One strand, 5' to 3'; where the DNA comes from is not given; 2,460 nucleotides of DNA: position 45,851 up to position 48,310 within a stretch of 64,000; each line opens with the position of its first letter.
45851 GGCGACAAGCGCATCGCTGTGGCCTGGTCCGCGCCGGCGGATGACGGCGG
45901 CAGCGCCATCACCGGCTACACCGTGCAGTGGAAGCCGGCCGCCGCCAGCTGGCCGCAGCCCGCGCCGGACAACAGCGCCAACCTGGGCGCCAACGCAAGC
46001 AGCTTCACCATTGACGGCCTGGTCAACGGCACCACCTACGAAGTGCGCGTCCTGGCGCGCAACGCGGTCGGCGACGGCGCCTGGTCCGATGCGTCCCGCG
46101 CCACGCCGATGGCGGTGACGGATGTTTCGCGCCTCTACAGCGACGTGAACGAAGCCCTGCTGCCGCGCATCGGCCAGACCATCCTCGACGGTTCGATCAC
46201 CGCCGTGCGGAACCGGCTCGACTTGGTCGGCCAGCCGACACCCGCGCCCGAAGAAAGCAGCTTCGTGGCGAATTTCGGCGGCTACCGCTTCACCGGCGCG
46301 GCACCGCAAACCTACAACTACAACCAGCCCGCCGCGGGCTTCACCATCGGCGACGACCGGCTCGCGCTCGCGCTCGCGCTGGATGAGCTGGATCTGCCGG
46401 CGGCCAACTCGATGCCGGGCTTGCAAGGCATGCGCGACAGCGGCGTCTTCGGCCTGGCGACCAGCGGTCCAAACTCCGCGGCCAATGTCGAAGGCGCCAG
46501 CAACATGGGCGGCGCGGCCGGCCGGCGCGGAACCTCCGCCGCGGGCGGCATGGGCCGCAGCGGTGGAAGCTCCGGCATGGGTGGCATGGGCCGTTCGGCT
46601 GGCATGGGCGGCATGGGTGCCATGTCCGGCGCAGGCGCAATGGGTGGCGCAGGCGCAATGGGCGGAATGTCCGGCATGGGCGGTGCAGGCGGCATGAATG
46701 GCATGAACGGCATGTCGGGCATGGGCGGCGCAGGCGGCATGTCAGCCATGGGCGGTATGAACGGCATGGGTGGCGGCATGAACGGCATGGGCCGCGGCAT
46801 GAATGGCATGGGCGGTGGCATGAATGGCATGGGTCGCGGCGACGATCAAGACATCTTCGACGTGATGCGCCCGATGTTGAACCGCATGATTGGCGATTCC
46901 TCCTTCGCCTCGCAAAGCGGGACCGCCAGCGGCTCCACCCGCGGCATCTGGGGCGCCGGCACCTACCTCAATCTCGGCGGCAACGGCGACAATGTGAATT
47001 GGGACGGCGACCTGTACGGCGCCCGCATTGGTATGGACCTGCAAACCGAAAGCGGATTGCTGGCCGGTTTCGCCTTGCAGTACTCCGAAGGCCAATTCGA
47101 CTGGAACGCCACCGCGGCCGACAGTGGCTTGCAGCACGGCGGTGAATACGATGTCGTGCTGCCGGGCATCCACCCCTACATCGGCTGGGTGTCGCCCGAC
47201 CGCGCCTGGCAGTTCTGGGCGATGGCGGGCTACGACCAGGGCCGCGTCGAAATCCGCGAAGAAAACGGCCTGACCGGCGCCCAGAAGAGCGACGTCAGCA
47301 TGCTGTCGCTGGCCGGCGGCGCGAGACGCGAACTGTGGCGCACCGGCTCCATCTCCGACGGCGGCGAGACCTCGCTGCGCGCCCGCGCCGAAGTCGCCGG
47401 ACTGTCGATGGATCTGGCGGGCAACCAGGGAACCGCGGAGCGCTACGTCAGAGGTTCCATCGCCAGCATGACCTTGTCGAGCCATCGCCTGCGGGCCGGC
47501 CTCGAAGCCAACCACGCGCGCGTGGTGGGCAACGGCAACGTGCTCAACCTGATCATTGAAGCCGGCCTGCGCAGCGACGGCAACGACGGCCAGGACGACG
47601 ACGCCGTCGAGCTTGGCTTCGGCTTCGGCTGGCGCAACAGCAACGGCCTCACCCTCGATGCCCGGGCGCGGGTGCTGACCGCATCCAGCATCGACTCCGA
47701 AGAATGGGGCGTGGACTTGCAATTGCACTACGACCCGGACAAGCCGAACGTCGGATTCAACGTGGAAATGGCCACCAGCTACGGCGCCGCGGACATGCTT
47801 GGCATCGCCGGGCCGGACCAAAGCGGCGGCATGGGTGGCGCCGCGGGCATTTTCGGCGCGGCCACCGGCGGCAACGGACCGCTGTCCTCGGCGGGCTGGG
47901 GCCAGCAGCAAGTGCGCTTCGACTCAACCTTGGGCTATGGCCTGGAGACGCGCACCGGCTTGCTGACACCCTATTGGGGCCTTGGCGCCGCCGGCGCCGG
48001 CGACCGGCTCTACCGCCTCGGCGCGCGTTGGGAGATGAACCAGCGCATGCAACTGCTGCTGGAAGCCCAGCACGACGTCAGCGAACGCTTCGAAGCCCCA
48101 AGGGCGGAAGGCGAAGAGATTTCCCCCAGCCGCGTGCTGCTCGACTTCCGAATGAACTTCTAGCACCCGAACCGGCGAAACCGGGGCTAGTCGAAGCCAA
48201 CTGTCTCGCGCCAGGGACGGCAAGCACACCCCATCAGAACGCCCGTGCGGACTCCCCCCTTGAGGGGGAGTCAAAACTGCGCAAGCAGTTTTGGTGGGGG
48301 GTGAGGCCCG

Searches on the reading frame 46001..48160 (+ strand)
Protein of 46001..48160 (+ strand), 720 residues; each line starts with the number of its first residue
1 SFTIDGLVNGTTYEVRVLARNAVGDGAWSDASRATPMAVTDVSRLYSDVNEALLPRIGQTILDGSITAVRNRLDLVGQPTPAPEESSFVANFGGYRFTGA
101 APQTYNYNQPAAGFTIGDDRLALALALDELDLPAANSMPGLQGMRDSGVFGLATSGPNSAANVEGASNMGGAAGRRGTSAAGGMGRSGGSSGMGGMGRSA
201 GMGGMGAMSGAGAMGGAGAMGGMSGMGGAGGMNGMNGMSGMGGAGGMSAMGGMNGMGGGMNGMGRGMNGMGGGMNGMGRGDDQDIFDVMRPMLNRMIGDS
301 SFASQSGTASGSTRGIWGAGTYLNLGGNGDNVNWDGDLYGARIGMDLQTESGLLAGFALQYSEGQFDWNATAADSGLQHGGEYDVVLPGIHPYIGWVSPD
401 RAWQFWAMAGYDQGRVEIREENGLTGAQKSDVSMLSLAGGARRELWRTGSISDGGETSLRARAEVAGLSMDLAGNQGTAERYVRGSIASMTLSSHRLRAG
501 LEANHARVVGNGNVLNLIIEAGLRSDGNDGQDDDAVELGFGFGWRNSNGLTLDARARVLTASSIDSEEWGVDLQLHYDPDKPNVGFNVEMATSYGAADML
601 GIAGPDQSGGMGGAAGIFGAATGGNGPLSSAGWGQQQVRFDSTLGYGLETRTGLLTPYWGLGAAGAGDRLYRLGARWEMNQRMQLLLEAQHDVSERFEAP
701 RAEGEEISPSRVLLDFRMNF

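Call 31: search_protein_families(library=ncbifam, proteins=[window:46001-48160:+], max_evalue=1)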
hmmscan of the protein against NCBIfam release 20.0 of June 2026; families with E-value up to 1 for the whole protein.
window:46001-48160:+ (720 aa): 2 families
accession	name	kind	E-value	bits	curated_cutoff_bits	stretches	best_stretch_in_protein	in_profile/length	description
NF045522.1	MXAN_2561_fam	equivalog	0.00037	20.1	150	1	1-49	222-271/304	MXAN_2561 family MXYO-CTERM-anchored protein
NF009133.0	PRK12486.1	equivalog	0.24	10.2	410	1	475-540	199-262/369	dimethylsulfoniopropionate demethylase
